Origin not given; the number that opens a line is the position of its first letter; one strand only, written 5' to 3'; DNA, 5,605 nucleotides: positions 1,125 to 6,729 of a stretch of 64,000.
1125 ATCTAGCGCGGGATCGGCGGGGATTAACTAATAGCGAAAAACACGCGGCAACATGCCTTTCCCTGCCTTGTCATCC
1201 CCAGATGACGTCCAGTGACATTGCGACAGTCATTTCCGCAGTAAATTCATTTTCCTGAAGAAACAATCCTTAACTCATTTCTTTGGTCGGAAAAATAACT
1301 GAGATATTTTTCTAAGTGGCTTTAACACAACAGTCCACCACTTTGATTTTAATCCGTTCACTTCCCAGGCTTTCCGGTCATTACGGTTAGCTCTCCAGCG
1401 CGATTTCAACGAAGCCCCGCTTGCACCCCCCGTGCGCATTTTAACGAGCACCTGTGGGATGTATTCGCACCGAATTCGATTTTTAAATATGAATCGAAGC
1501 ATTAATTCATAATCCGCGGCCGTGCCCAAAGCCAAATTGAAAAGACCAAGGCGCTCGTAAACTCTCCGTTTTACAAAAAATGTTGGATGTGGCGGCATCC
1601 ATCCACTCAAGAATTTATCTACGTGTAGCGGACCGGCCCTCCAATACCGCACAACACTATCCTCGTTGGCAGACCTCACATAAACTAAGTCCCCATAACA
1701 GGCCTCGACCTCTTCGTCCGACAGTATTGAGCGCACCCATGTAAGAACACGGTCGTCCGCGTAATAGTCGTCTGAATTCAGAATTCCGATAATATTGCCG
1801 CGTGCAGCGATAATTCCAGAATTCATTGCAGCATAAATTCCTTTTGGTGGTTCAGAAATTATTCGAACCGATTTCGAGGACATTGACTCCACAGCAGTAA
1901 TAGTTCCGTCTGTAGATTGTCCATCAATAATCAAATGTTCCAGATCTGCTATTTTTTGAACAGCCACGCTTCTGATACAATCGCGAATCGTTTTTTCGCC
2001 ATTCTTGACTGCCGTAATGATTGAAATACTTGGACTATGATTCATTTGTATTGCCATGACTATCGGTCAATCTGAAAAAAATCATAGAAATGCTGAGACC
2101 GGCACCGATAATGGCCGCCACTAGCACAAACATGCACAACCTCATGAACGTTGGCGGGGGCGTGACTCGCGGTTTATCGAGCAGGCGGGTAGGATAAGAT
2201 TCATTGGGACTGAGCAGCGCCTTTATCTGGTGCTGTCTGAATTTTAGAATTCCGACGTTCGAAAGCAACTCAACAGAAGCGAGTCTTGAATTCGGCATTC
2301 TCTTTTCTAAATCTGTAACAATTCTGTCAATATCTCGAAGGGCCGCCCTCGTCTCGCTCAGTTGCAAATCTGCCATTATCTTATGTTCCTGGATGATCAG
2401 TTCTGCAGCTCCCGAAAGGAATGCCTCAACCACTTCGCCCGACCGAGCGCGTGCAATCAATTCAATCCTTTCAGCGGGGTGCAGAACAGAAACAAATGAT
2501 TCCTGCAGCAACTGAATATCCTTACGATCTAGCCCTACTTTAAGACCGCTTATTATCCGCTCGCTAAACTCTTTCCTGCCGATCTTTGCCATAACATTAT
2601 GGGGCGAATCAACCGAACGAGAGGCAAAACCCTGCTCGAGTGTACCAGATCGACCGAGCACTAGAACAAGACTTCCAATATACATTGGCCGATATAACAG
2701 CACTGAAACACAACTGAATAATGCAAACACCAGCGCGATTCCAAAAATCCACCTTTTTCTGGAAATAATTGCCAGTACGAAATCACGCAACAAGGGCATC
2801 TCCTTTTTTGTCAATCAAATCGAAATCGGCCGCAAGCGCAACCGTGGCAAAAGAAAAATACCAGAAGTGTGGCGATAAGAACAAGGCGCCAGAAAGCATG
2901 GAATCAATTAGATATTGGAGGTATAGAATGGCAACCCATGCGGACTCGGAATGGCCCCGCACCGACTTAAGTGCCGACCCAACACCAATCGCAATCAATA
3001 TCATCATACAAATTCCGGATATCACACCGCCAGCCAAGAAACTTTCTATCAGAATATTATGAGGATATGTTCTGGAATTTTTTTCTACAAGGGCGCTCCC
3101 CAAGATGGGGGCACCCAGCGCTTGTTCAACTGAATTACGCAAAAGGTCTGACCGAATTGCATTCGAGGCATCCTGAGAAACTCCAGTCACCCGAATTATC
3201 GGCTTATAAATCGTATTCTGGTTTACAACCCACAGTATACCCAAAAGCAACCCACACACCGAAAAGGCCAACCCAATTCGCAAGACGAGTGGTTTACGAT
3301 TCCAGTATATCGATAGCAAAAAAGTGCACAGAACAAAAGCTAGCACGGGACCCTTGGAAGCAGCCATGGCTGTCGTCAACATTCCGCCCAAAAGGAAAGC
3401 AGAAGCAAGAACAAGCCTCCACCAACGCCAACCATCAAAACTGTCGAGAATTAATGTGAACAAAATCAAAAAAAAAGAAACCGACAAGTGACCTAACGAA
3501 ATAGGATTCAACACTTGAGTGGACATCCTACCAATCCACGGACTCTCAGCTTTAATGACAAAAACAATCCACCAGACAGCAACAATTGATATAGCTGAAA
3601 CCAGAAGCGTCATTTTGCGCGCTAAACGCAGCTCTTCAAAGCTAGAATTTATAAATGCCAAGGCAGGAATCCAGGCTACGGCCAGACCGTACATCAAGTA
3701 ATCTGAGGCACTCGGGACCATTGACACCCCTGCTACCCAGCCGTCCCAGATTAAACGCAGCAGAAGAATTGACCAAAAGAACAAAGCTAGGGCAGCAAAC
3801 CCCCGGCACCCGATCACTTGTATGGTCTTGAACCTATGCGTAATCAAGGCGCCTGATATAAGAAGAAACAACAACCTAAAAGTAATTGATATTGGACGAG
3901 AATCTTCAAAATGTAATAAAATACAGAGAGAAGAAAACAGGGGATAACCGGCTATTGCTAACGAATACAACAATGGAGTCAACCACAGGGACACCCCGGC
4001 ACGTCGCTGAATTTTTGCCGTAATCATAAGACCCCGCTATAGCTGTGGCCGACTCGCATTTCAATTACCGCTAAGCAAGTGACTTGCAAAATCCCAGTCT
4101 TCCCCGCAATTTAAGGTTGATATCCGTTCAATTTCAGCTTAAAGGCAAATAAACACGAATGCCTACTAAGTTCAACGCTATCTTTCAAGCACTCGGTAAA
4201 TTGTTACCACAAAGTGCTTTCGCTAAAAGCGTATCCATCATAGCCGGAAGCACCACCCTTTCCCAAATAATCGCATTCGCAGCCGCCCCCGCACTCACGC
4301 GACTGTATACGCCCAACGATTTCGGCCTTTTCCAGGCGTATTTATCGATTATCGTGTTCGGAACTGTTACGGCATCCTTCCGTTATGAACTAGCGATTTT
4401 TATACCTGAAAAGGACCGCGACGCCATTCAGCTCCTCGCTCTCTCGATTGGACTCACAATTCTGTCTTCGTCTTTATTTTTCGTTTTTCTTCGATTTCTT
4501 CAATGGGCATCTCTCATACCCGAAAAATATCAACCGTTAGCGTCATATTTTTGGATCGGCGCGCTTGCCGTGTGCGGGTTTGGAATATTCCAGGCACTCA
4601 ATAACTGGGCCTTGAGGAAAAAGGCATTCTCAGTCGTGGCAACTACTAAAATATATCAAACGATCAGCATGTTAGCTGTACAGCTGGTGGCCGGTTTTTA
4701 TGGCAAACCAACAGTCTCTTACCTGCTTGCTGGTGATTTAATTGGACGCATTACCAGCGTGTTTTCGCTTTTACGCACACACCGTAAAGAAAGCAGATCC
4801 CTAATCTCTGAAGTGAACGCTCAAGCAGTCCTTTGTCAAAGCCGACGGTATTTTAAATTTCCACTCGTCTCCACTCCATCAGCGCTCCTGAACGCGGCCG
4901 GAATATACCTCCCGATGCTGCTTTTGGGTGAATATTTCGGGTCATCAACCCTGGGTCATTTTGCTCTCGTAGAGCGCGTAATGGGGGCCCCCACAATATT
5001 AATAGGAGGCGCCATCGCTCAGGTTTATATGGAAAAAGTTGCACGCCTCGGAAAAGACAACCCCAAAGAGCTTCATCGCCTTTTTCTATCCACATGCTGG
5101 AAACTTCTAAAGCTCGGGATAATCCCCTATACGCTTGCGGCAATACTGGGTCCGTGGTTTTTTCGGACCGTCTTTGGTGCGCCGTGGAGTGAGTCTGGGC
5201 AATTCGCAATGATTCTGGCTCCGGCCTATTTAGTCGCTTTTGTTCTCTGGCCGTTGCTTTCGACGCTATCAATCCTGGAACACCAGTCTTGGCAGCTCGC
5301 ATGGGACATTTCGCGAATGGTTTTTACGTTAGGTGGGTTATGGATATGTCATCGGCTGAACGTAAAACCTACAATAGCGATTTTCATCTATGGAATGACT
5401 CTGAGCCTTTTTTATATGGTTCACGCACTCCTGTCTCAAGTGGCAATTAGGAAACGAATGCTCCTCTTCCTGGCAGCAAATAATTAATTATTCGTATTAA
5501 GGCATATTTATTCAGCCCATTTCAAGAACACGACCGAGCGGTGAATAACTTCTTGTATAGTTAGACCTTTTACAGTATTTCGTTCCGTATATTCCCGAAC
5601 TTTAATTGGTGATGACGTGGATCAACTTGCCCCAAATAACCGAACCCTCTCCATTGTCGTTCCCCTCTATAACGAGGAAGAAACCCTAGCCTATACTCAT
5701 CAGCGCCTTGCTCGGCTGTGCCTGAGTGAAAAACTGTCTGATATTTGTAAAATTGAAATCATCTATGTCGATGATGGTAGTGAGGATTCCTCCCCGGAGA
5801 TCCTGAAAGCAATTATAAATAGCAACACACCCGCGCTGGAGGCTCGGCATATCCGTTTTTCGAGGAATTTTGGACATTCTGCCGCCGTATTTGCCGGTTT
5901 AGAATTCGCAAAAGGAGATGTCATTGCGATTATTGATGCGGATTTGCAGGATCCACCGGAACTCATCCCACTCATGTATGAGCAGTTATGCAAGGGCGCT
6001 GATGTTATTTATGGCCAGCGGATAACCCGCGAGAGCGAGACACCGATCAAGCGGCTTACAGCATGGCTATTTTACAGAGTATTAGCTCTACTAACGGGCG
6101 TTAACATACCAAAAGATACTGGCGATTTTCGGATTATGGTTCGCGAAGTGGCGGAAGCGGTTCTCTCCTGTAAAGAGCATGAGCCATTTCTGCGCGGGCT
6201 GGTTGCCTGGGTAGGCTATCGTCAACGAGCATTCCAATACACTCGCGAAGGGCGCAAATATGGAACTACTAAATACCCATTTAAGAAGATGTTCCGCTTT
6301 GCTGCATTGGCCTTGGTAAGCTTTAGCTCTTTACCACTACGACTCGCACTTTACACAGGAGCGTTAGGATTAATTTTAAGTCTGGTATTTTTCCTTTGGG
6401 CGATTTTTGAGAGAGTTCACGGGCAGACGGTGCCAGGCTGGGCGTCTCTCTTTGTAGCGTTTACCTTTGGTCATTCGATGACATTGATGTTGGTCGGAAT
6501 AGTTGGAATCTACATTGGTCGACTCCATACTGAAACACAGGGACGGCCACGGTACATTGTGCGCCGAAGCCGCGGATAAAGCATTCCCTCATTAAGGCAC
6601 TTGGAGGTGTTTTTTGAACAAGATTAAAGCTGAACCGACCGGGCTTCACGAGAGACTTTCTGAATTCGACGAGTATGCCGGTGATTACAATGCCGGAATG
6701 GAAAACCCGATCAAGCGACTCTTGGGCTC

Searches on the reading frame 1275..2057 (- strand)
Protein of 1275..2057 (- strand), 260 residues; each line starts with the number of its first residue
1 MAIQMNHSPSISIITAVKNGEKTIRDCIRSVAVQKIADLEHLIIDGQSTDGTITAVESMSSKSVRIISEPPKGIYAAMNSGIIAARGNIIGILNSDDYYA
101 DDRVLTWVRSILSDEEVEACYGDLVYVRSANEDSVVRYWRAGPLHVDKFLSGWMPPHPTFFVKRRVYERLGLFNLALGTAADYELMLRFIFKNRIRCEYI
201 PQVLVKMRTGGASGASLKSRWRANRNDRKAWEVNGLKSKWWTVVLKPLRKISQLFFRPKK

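Call 5: search_protein_families(library=pfam, proteins=[window:1275-2057:-], max_evalue=0.001)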
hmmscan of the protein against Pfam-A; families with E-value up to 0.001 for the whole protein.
window:1275-2057:- (260 aa): 3 families
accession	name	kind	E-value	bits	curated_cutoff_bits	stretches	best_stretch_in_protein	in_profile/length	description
PF00535.33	Glycos_transf_2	-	7.3e-19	68.8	23.3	1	12-117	1-109/168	Glycosyl transferase family 2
PF10111.15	Glyco_tranf_2_2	-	2e-07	31.2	27.3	1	12-109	1-104/276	Glycosyltransferase like family 2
PF13641.12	Glyco_tranf_2_3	-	6.7e-06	26.7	27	1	13-222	6-226/230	Glycosyltransferase like family 2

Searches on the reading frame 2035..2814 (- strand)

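Call 5: search_protein_families(library=pfam, proteins=[window:2035-2814:-], max_evalue=0.001)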
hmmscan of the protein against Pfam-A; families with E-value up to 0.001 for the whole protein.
window:2035-2814:- (259 aa): 0 families

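Call 10: search_protein_families(library=pfam, proteins=[window:2035-2814:-], max_evalue=10)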
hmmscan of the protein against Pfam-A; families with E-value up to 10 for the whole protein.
window:2035-2814:- (259 aa): 3 families
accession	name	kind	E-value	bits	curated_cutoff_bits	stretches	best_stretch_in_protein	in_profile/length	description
PF02706.20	Wzz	-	0.099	13.4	25.5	1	9-48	5-44/91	Chain length determinant protein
PF20134.4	DUF6524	-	0.1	12.8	27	1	222-250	93-121/131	Family of unknown function (DUF6524)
PF13807.11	GNVR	-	0.15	12.4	27.7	1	210-248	42-80/82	G-rich domain on putative tyrosine kinase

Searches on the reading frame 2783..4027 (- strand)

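Call 5: search_protein_families(library=pfam, proteins=[window:2783-4027:-], max_evalue=0.001)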
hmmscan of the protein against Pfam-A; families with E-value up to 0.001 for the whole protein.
window:2783-4027:- (414 aa): 1 family
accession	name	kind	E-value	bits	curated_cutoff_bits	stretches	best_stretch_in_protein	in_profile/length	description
PF04932.20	Wzy_C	-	3.7e-08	33.7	31.7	1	215-340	6-147/149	O-Antigen ligase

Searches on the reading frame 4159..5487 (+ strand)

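Call 5: search_protein_families(library=pfam, proteins=[window:4159-5487:+], max_evalue=0.001)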
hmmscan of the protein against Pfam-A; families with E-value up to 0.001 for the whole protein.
window:4159-5487:+ (442 aa): 2 families
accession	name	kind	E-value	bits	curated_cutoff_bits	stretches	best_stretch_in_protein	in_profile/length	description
PF13440.11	Polysacc_synt_3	-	5.9e-15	55.7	23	1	46-346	2-291/293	Polysaccharide biosynthesis protein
PF01943.22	Polysacc_synt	-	2.9e-08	33.9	28.2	1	22-288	2-264/274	Polysaccharide biosynthesis protein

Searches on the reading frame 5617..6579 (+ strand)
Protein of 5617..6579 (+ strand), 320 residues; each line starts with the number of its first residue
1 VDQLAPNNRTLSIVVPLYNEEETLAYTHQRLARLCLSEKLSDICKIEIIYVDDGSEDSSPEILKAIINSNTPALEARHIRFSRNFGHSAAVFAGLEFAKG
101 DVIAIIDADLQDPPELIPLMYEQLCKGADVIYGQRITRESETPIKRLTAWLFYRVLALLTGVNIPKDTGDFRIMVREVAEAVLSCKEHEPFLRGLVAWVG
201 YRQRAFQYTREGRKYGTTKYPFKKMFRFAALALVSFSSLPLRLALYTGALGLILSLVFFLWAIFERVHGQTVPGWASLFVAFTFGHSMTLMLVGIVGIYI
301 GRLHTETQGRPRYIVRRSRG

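Call 5: search_protein_families(library=pfam, proteins=[window:5617-6579:+], max_evalue=0.001)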
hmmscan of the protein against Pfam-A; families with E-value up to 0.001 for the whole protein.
window:5617-6579:+ (320 aa): 2 families
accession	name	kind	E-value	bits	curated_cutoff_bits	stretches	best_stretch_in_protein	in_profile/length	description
PF00535.33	Glycos_transf_2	-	3.6e-33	115.3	23.3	1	12-182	1-167/168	Glycosyl transferase family 2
PF10111.15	Glyco_tranf_2_2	-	1.2e-06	28.7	27.3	1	12-109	1-91/276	Glycosyltransferase like family 2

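Call 60: search_protein_families(library=ncbifam, proteins=[window:5617-6579:+], max_evalue=0.00001)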
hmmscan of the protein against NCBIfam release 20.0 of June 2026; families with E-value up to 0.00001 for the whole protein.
window:5617-6579:+ (320 aa): 11 families
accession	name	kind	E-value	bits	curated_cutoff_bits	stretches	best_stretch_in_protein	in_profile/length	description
NF047588.1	GlcsyltransPgfSStrep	equivalog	5e-69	232.9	500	1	11-318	3-305/308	glycosyltransferase PgfS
NF007986.1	PRK10714.1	equivalog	1.1e-39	136.3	529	1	10-317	7-310/316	undecaprenyl-phosphate 4-deoxy-4-formamido-L-arabinose transferase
NF007482.0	PRK10073.1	equivalog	3.8e-13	49.2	423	1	8-126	5-108/334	glycosyltransferase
TIGR03965.1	mycofact_glyco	equivalog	1.2e-11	44.2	280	1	5-139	70-194/467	mycofactocin biosynthesis glycosyltransferase MftF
TIGR03937.1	PgaC_IcaA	equivalog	4.6e-11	42.3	422.3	1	8-110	44-136/407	poly-beta-1,6-N-acetyl-D-glucosamine synthase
NF041875.1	EPS_EpsD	equivalog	7.9e-10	38.6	370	1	11-141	1-121/325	exopolysaccharide biosynthesis glycosyltransferase EpsD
NF010496.0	PRK13915.1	equivalog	4.3e-09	35.9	262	1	7-130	29-148/307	glucosyl-3-phosphoglycerate synthase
TIGR04283.1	glyco_like_mftF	equivalog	6.6e-09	35.7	182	1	11-153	1-126/221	TIGR04283 family arsenosugar biosynthesis glycosyltransferase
NF041391.1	DPhHxTase_Halo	equivalog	1.2e-07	30.9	375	1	45-183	24-154/213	dolichyl-phosphate hexose transferase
NF047683.1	TeichurnBiosyTuaG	equivalog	1.9e-06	27.7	400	1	7-111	4-98/252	teichuronic acid biosynthesis protein TuaG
NF058614.1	PPMAGASynPpgS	equivalog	9.1e-06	25.2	370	0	46-146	27-129/226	polyprenyl-phospho-N-acetylgalactosaminyl synthase PpgS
